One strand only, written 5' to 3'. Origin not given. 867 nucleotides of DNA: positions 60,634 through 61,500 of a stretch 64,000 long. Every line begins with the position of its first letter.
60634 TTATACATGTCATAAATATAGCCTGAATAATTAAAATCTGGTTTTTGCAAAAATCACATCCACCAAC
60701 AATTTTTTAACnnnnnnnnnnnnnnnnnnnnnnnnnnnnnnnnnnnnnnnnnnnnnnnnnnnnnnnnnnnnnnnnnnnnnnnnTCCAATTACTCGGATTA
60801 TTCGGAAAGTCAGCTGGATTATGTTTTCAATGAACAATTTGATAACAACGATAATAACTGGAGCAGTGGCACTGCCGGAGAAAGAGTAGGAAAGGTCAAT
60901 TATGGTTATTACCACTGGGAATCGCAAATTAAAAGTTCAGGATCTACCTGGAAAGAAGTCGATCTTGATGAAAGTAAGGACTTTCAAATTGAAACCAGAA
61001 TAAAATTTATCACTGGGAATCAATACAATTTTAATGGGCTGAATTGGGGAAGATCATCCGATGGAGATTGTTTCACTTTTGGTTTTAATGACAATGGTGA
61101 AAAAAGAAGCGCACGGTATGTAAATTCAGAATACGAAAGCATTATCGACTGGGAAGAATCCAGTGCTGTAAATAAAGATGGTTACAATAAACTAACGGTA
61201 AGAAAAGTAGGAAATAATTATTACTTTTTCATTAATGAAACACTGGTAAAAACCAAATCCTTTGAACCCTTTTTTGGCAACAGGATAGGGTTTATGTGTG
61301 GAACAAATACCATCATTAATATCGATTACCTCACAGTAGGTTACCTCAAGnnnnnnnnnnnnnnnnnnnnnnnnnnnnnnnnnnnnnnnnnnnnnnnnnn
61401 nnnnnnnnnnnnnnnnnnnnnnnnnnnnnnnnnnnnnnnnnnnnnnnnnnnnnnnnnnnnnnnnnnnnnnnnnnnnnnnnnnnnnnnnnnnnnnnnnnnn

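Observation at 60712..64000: Secreted caspase-domain protein with three tandem ~210-aa repeats of an unassigned beta-rich domain and CARDB-like modules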

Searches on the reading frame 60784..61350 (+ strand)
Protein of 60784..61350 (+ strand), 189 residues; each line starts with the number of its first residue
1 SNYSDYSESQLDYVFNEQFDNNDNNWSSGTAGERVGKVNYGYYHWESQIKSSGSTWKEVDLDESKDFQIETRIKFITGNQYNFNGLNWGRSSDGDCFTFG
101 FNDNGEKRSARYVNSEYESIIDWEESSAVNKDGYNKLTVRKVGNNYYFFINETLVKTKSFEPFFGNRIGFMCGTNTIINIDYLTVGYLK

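Call 15: search_protein_families(library=pfam, alignment_id=A1, max_evalue=10)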
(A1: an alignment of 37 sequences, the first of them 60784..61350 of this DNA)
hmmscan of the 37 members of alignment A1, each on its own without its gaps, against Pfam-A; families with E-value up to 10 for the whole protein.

A. member 1, window:60784-61350:+ (189 aa): 0 families

B. families by the number of members that match (of 37 scanned): 21 families
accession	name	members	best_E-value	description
PF13385.13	Laminin_G_3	3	0.0012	Concanavalin A-like lectin/glucanases superfamily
PF17851.8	GH43_C2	1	0.00014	Beta xylosidase C-terminal Concanavalin A-like domain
PF06439.18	3keto-disac_hyd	1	0.00014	3-keto-disaccharide hydrolase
PF24208.1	Beta-tre_PLH30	1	0.0042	Endo-acting ulvan lyase beta-trefoil domain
PF23500.1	DUF7133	1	0.011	Domain of unknown function (DUF7133)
PF03422.21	CBM_6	1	0.038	Carbohydrate binding module (family 6)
PF06194.16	Phage_Orf51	1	0.038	Phage Conserved Open Reading Frame 51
PF14529.12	Exo_endo_phos_2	1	0.053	Endonuclease-reverse transcriptase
PF17339.8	PH_15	1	0.061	PH domain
PF14686.12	fn3_3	1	0.063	Polysaccharide lyase family 4, domain II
PF20829.2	Acr30-35_AcrF1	1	0.073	Anti-CRISPR protein Acr30-35/AcrF1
PF13670.12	PepSY_2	1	0.094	Peptidase propeptide and YPEB domain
PF15932.10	DUF4748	1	0.12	Domain of unknown function (DUF4748)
PF21916.1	mtd_2nd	1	0.13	Mtd second domain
PF09603.15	Fib_succ_major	1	0.14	Fibrobacter succinogenes major domain (Fib_succ_major)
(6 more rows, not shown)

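Call 18: predict_structure(alignment_id=A1)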
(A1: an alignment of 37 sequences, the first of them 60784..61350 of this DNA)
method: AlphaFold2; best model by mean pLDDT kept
length: 189 residues; sequences in the alignment: 37
mean_pLDDT: 96.9   pTM: 0.91
mean pLDDT of the five models: 96.9, 96.1, 96.1, 95.6, 95.5
residues with pLDDT >= 90: 184; 70-90: 5; 50-70: 0; < 50: 0
segments of 3 or more residues with pLDDT < 50: none
pLDDT, mean of each block of 10 residues (from residue 1): 89 97 96 95 96 96 98 97 98 98 98 97 98 98 98 98 98 98 97
secondary structure, 60 per line:
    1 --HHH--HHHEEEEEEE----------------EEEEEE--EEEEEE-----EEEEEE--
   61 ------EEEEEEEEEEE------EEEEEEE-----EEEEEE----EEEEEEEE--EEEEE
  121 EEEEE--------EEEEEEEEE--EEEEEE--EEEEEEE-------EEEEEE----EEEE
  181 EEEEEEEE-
elements in order: E11-17 E34-39 E42-47 E53-58 E67-77 E84-90 E96-101 E106-113 E116-125 E134-142 E145-150 E153-159 E167-172 E177-188

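Call 21: fold_search(model_id=the predicted structure, library=pdb)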
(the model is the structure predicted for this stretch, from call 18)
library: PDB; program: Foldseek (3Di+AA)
matches with E <= 10: 1682; with E <= 0.001: 469
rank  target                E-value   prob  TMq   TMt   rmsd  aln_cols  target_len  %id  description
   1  4b1m_C                1.4e-07  1.00  0.62  0.71   3.6       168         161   13  CARBOHYDRATE BINDING MODULE CBM66 FROM BACILLUS SUBTILIS (released 2012-12-12)
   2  4azz_A                1.9e-07  1.00  0.65  0.73   3.5       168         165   14  Carbohydrate binding module CBM66 from Bacillus subtilis (released 2012-07-25)
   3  4b1m_B                2.3e-07  1.00  0.62  0.71   4.5       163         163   12  CARBOHYDRATE BINDING MODULE CBM66 FROM BACILLUS SUBTILIS (released 2012-12-12)
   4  5ly8                  3.1e-07  1.00  0.64  0.54   5.8       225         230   12  Structure of the CBM2 module of Lactobacillus casei BL23 phage J-1 evolved Dit. (released 2017-03-22)
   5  4b1m_A                4.7e-07  1.00  0.64  0.72   3.6       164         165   12  CARBOHYDRATE BINDING MODULE CBM66 FROM BACILLUS SUBTILIS (released 2012-12-12)
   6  2a71_A                6.5e-07  1.00  0.66  0.58   5.0       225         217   15  Crystal structure of Emp47p carbohydrate recognition domain (CRD), orthorhombic crystal form (released 2006-01-31)
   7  4b1l                  6.8e-07  1.00  0.60  0.68   6.9       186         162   12  CARBOHYDRATE BINDING MODULE CBM66 FROM BACILLUS SUBTILIS (released 2012-12-12)
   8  8a9y_E                9.4e-07  1.00  0.58  0.25   5.4       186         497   14  Substrate-free levan utilisation machinery (utilisome) (released 2023-06-07)
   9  8aa2_E                1.1e-06  1.00  0.53  0.23   8.5       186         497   13  Inactive levan utilisation machinery (utilisome) in the presence of levan fructo-oligosaccharides DP 15-25 (released 2023-06-07)
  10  7znr_A                1.6e-06  1.00  0.58  0.25   5.3       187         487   12  Inactive D62N mutant of BT1760 Endo-acting levanase from Bacteroides thetaiotaomicron VPI-5482 (released 2023-06-21)
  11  2a6z                  1.7e-06  1.00  0.67  0.58   5.0       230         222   14  Crystal structure of Emp47p carbohydrate recognition domain (CRD), monoclinic crystal form 1 (released 2006-01-31)
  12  2vy0_B                3.0e-06  1.00  0.61  0.46   5.9       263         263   10  The X-ray structure of endo-beta-1,3-glucanase from Pyrococcus furiosus (released 2009-03-24)
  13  3n7m                  3.7e-06  1.00  0.54  0.28   5.1       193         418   13  Crystal structure of W1252A mutant of HCR D/C VPI 5995 (released 2010-09-08)
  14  6n44_F                3.9e-06  1.00  0.50  0.66   3.9       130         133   14  Sheep Galectin-11 (LGALS11) complex with glycerol (released 2020-05-20)
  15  4dfs_A                3.9e-06  1.00  0.59  0.46   5.8       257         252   13  Structure of the catalytic domain of an endo-1,3-beta-glucanase (laminarinase) from Thermotoga petrophila RKU-1 (released 2012-03-14)
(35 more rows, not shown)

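Call 22: search_solved_structures(query=A1, max_evalue=10, show_alignments=2)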
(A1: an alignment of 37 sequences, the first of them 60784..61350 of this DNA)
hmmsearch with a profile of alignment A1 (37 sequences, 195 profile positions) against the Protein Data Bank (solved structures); distinct sequences matched with E-value up to 10: 6.
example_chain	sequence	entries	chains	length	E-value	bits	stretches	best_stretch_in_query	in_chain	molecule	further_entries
4azz_A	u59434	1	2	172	0.059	16.3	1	71-184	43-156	LEVANASE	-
4b1l_A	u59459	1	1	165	0.059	16.3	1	71-184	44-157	LEVANASE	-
4b1m_A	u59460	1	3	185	0.065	16.2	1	71-184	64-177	LEVANASE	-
6er2_A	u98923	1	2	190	1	12.3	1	101-169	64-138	BNR/Asp-box repeat protein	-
6er3_A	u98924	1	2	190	1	12.3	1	101-169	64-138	BNR/Asp-box repeat protein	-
6er4_A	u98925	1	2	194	1.1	12.2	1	101-169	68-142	BNR/Asp-box repeat protein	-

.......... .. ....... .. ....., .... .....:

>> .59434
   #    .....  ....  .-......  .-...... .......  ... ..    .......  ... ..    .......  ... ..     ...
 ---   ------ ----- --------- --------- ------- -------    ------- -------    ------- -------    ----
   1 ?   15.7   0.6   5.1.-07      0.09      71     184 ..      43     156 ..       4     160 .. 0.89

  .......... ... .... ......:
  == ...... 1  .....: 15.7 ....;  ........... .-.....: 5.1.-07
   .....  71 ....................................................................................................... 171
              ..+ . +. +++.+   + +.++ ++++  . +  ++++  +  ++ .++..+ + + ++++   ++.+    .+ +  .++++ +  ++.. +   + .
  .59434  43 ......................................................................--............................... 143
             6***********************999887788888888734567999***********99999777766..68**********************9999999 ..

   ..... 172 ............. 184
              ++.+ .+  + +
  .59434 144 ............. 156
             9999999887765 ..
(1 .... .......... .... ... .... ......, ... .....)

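Call 36: search_protein_representatives(alignment_id=A1)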
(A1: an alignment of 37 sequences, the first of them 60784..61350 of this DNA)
Query: 37 sequences, 195 profile positions. Proteins with E-value up to 0.001 (for the whole library): 13350; up to 1e-10: 5439; up to 1e-30: 1019. The best 150 are listed.
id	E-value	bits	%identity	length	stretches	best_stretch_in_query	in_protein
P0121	5.2e-277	927.0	-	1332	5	10-194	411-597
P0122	4.7e-258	865.1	-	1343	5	6-194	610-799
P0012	1.4e-243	817.9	-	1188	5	3-195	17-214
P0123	2.7e-211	712.5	-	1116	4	12-194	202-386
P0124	1.2e-207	700.6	-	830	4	4-194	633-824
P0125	2.7e-195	660.3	-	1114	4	8-194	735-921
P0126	2.0e-191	647.7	-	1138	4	6-194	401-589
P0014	1.6e-168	573.0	-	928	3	4-194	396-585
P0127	2.2e-168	572.5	-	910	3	15-194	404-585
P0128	1.6e-150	514.2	-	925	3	12-194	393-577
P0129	2.4e-138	474.5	-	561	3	8-180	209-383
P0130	4.3e-138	473.6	-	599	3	9-193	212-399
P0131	4.7e-129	444.2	-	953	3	5-193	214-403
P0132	4.9e-128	440.8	-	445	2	4-195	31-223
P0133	1.1e-125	433.2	-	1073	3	16-193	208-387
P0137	6.4e-117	404.6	-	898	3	5-194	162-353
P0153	6.7e-105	365.4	-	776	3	5-191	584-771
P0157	2.1e-103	360.5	-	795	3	20-191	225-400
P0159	1.1e-102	358.2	-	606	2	17-194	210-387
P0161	4.6e-102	356.1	-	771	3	15-194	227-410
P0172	5.7e-96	336.2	-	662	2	16-194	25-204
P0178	2.5e-93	327.6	-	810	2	4-195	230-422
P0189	1.7e-89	315.1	-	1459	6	8-167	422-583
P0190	4.4e-89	313.7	-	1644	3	13-193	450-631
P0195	2.1e-86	305.0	-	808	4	12-194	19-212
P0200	1.7e-85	302.0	-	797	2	15-193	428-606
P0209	1.7e-83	295.5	-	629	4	6-194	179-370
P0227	5.8e-78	277.5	-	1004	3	21-189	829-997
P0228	1.2e-77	276.4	-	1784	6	15-169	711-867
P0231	6.2e-77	274.1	-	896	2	13-193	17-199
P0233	1.9e-76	272.5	-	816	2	15-194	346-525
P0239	1.7e-75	269.4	-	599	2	16-192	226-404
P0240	3.0e-75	268.6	-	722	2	17-192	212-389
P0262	5.9e-70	251.3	-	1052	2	14-193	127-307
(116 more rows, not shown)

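Call 39: search_protein_families(library=pfam, proteins=[P0209, P0178, P0227, P0233, P0161, P0239, P0172, P0262, P0228, P0231], max_evalue=0.001)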
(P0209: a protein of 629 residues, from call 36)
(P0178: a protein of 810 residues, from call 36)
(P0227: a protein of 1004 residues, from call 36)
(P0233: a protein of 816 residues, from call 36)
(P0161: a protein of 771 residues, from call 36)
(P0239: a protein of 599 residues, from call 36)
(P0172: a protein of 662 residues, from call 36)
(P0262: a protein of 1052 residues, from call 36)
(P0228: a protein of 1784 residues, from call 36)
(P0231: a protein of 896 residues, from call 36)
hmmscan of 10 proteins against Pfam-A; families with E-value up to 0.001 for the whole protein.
P0209 (629 aa): 0 families

P0178 (810 aa): 1 family
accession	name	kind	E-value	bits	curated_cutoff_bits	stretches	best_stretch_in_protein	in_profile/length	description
PF24289.1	DUF7477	-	7.2e-28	97.9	27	2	435-524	124-212/268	Domain of unknown function (DUF7477)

P0227 (1004 aa): 1 family
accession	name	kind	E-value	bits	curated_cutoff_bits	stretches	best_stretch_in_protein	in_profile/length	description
PF14903.11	WG_beta_rep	-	1.8e-34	117.9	25.6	4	737-771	1-35/35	WG containing repeat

P0233 (816 aa): 2 families
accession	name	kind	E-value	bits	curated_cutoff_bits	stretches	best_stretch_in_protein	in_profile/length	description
PF06439.18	3keto-disac_hyd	-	3.2e-08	34.3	26.8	1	358-492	10-148/187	3-keto-disaccharide hydrolase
PF13385.13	Laminin_G_3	-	0.00017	22.2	27.6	1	602-681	31-104/151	Concanavalin A-like lectin/glucanases superfamily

P0161 (771 aa): 0 families

P0239 (599 aa): 1 family
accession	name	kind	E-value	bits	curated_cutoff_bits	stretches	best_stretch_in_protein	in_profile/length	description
PF11684.13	DUF3280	-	0.00019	22.2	30.1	1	491-580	31-117/138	Protein of unknown function (DUF2380)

P0172 (662 aa): 9 families
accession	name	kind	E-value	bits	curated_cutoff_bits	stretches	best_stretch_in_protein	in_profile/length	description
PF13424.12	TPR_12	-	3.8e-20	72.3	30.1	3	595-656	9-71/77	Tetratricopeptide repeat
PF00515.34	TPR_1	-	2.4e-12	46.5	27.8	1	512-539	4-31/34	Tetratricopeptide repeat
PF07719.23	TPR_2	-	1.2e-09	38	27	1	512-540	4-32/34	Tetratricopeptide repeat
PF13176.12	TPR_7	-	5.5e-09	35.9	27.9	1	513-541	3-31/36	Tetratricopeptide repeat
PF13181.12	TPR_8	-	6.6e-09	35.7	25.7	0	511-541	3-33/34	Tetratricopeptide repeat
PF13374.12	TPR_10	-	2.4e-06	27.8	27.5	0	514-540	7-33/42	Tetratricopeptide repeat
PF13174.12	TPR_6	-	0.00026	21.9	26.3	0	633-654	3-24/33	Tetratricopeptide repeat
PF13414.12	TPR_11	-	0.00052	20.1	26.8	0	517-541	2-26/42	TPR repeat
PF17874.7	TPR_MalT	-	0.00075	19.3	45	0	513-625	44-157/336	MalT-like TPR region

P0262 (1052 aa): 1 family
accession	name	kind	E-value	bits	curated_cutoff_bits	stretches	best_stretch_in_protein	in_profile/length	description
PF13385.13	Laminin_G_3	-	2.2e-05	25.1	27.6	0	204-277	38-104/151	Concanavalin A-like lectin/glucanases superfamily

P0228 (1784 aa): 1 family
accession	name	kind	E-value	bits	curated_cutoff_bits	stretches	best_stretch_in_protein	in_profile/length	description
PF06439.18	3keto-disac_hyd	-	8.2e-17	62.3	26.8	0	99-233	45-184/187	3-keto-disaccharide hydrolase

P0231 (896 aa): 3 families
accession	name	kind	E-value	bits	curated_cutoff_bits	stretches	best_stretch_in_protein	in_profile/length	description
PF00691.25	OmpA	-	4.7e-20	72.2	27.2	1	792-887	1-98/98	OmpA family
PF07676.18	PD40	-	5.2e-15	55.4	20.9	2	418-460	2-38/38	WD40-like Beta Propeller Repeat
PF05359.17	DUF748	-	0.00085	17.9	50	0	787-832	877-922/1037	Domain of Unknown Function (DUF748)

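Call 40: search_protein_families(library=pfam, proteins=[P0200, P0240, P0195, P0159, P0190, P0189, P0157, P0153, P0137, P0125], max_evalue=0.001)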
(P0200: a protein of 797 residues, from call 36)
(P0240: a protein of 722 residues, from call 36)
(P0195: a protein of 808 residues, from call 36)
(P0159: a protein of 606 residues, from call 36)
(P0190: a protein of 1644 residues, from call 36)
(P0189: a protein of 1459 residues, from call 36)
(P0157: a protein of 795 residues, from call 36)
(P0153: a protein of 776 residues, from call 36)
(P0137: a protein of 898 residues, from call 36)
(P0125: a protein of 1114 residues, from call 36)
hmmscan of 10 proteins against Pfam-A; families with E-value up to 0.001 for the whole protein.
P0200 (797 aa): 0 families

P0240 (722 aa): 0 families

P0195 (808 aa): 0 families

P0159 (606 aa): 6 families
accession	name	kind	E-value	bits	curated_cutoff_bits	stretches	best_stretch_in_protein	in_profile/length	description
PF07719.23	TPR_2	-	2.2e-14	52.7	27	0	556-587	2-33/34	Tetratricopeptide repeat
PF00515.34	TPR_1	-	5.4e-11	42.3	27.8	0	557-587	3-33/34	Tetratricopeptide repeat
PF14559.12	TPR_19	-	3.9e-06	27.5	25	0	493-528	4-39/68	Tetratricopeptide repeat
PF06439.18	3keto-disac_hyd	-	4e-05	24.2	26.8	0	235-356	27-150/187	3-keto-disaccharide hydrolase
PF13424.12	TPR_12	-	0.00065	20.3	30.1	0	420-472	18-72/77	Tetratricopeptide repeat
PF13428.12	TPR_14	-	0.00071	20.5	23.5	0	490-520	11-41/44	Tetratricopeptide repeat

P0190 (1644 aa): 35 families (the best 25 are shown)
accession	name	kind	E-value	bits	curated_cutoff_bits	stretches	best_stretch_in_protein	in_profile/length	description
PF25174.1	Beta-prop_THOC3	-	1.6e-55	188.5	305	3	638-845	36-226/272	THOC3 beta-propeller domain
PF25173.1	Beta-prop_WDR3_1st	-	3.1e-51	174.1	154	4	645-714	110-174/184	WDR3 first beta-propeller domain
PF00400.38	WD40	-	3.2e-43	144.8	27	2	1118-1153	4-39/39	WD domain, G-beta repeat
PF24814.1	WD40_Prp19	-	6.3e-40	137.4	320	3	771-985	31-226/281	Prp19 WD40 domain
PF25175.1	Beta-prop_WDR5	-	7.1e-35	121.1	250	3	730-986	34-273/296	WDR5 beta-propeller domain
PF24805.1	EIF3I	-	2.5e-32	112.8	200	4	843-990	52-199/324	EIF3I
PF24807.1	WD40_CDC20-Fz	-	5.4e-31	108.4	200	3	640-816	127-292/292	CDC20/Fizzy WD40 domain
PF25168.1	Beta-prop_WDR36-Utp21_2nd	-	6.5e-31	108.3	84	2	1111-1164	226-279/335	WDR36/Utp21 second beta-propeller domain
PF25172.1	Beta-prop_WDR3_2nd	-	7.1e-30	104.7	140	3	1052-1155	10-110/293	WDR3 second beta-propeller domain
PF24817.1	WD40_WDHD1_1st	-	1.3e-28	100.5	109.9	3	772-977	69-262/291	WDHD1 first WD40 domain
PF23414.1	Beta-prop_EML_2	-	1.2e-27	97.5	90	3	657-823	7-158/266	Echinoderm microtubule-associated protein second beta-propeller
PF25391.1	WD40_Gbeta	-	2e-23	83.4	150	3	1069-1159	130-218/340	G protein beta WD-40 repeat protein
PF24796.1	WDR55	-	2.9e-20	72.9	200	2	642-817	47-207/296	WDR55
PF24782.2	WD40_MABP1-WDR62_2nd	-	1.3e-19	70.8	290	1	620-769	194-333/341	MABP1/WDR62 second WD40 domain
PF25171.1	Beta-prop_WDR36-Utp21_1st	-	1.5e-18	67.6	80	1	858-977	123-233/266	WDR36/Utp21 first beta-propeller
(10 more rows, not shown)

P0189 (1459 aa): 1 family
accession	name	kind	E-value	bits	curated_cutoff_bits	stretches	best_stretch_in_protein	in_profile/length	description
PF12863.12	DUF3821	-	5.2e-09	36.8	23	0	609-671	132-194/204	Domain of unknown function (DUF3821)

P0157 (795 aa): 1 family
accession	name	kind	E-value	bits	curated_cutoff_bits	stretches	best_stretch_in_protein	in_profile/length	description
PF01435.24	Peptidase_M48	-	0.00036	20.8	20.3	0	117-137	62-82/186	Peptidase family M48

P0153 (776 aa): 0 families

P0137 (898 aa): 0 families

P0125 (1114 aa): 3 families
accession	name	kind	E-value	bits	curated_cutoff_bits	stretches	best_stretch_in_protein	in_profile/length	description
PF00656.27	Peptidase_C14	-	3.6e-35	122.2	21.4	1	38-255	2-233/233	Caspase domain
PF17791.7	MG3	-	3.9e-07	30.7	23.1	0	831-863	24-57/84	Macroglobulin domain MG3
PF12770.12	CHAT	-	1.8e-05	24.8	24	1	31-176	72-210/289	CHAT domain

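Call 44: search_protein_families(library=ncbifam, alignment_id=A1, max_evalue=0.1)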
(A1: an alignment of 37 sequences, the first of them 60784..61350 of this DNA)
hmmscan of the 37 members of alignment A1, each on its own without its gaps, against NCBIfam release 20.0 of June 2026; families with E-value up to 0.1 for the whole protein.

A. member 1, window:60784-61350:+ (189 aa): 0 families

B. families by the number of members that match (of 37 scanned): 11 families
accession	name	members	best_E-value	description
NF053732.1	HyalteLyHylBENTFA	1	0.00012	hyaluronate lyase HylB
NF011150.0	PRK14560.1-1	1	0.0022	putative RNA-binding protein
NF050191.1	Npun_F0296_dom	1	0.01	Npun_F0296 family exosortase-dependent surface protein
NF045935.1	MSC_0621_epsi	1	0.026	MSC_0621 family F1-like ATPase epsilon subunit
TIGR02339.1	thermosome_arch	1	0.027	thermosome subunit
NF041083.2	thermosome_beta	1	0.029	thermosome subunit beta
NF058598.1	BetMansidBT3780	1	0.041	beta-1,2-mannosidase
NF058610.1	epi_export_YydI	1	0.045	YydI family epipeptide exporter ATP-binding subunit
NF050056.1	ProtGlycPglH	1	0.049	GalNAc-alpha-(1->4)-GalNAc-alpha-(1->3)-diNAcBac-PP-undecaprenol alpha-1,4-N-acetyl-D-galactosaminyltransferase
NF005921.0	PRK07922.1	1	0.057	amino-acid N-acetyltransferase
NF001810.0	PRK00529.1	1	0.091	elongation factor P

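Call 57: list_cluster_members(proteins=[P0228, P0231, P0233, P0125, P0190, P0227, P0178, P0172, P0121, P0132])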
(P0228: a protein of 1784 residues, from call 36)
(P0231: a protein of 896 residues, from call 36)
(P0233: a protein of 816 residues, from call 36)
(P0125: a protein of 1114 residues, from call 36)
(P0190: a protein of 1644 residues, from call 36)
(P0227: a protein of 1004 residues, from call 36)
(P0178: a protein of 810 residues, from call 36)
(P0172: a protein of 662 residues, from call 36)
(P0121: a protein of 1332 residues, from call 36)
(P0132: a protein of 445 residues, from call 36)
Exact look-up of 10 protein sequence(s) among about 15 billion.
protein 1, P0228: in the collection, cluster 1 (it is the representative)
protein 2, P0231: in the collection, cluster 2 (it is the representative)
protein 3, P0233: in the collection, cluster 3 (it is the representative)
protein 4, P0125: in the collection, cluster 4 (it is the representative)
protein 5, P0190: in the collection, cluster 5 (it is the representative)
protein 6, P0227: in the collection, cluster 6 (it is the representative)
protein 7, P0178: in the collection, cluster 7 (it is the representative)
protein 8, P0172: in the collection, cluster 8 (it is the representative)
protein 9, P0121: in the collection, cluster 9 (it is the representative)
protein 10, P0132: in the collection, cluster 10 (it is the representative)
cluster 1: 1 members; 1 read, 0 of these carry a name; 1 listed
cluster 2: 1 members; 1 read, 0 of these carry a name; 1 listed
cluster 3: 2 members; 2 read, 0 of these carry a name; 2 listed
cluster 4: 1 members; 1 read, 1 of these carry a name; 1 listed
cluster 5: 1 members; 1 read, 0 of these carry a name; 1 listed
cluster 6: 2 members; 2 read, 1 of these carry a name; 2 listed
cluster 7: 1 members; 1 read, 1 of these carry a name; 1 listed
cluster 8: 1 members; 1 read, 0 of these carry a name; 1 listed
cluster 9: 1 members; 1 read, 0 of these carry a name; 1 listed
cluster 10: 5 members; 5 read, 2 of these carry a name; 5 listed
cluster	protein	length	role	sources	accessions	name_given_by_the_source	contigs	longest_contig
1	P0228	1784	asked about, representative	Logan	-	-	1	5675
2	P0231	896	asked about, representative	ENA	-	-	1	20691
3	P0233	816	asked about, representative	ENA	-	-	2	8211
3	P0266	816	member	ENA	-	-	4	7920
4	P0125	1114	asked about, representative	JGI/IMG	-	uncharacterized caspase-like protein/ribosomal protein L21E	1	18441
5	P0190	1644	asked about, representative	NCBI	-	-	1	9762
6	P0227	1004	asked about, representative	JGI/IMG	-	hypothetical protein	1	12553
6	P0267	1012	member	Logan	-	-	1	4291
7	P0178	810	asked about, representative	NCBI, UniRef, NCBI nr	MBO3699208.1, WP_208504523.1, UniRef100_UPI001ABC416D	hypothetical protein [Roseivirga sp. E12] | DUF7477 domain-containing protein n=1 Tax=Roseivirga sp. E12 TaxID=2819237 ...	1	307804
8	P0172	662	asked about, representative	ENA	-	-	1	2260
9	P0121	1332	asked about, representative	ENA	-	-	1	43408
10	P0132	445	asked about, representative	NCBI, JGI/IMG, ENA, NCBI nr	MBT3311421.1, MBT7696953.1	MAG: hypothetical protein HN737_06050 [Desulfobacterales bacterium] | hypothetical protein [Desulfobacteraceae bacterium]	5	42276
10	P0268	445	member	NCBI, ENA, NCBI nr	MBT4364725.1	MAG: hypothetical protein HOD17_09590 [Desulfobacteraceae bacterium] | hypothetical protein [Desulfobacteraceae bacterium]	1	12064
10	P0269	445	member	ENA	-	-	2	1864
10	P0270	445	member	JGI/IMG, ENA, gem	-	-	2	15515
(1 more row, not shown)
